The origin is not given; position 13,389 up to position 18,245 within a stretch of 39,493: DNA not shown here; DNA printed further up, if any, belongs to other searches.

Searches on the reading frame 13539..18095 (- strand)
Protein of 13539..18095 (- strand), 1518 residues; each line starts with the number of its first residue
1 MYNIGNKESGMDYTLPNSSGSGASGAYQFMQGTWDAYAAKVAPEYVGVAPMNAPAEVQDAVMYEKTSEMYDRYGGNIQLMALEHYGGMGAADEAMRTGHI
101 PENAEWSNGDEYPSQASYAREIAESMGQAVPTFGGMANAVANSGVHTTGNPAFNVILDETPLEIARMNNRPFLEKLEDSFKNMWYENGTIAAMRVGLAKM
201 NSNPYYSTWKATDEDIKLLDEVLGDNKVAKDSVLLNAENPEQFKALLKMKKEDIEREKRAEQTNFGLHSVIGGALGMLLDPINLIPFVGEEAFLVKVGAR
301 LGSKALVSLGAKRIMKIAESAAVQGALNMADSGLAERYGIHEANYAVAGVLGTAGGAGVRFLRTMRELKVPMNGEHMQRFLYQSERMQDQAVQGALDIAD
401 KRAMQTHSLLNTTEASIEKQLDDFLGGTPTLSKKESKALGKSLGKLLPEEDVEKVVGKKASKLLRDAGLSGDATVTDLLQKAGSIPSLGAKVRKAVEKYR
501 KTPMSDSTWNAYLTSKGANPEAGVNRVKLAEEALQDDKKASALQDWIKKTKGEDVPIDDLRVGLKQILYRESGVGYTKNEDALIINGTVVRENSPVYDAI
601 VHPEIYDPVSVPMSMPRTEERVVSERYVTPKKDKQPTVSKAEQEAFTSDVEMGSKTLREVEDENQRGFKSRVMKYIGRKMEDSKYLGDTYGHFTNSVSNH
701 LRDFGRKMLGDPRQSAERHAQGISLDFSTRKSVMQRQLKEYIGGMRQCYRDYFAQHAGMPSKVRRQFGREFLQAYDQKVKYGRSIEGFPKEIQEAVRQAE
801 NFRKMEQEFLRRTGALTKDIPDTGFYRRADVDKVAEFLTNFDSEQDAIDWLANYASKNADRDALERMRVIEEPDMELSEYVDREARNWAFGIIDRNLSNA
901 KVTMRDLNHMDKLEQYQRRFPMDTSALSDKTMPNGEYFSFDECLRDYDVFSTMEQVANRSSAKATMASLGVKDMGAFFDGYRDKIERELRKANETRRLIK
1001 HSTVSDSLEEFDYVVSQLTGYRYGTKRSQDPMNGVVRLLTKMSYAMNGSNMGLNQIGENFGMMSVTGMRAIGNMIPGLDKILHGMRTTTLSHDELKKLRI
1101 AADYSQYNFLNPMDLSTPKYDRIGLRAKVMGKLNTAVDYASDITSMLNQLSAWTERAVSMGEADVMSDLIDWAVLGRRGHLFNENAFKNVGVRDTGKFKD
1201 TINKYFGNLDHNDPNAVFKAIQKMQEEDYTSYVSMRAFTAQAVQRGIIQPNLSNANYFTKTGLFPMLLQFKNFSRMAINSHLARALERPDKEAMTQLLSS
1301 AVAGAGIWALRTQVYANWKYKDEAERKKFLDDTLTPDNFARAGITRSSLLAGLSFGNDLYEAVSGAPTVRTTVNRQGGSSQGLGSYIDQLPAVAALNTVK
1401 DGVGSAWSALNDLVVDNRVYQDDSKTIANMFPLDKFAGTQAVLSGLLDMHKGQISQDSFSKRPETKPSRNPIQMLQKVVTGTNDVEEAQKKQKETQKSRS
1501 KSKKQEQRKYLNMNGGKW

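Call 53: search_protein_families(library=phrogs, proteins=[window:13539-18095:-], max_evalue=0.00001)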
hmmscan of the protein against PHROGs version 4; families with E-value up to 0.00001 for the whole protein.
window:13539-18095:- (1518 aa): 1 family
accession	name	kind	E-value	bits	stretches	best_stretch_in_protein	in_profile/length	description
phrog_342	-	head and packaging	6.1e-79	267.3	1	6-1446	38-1222/1235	internal virion protein with endolysin domain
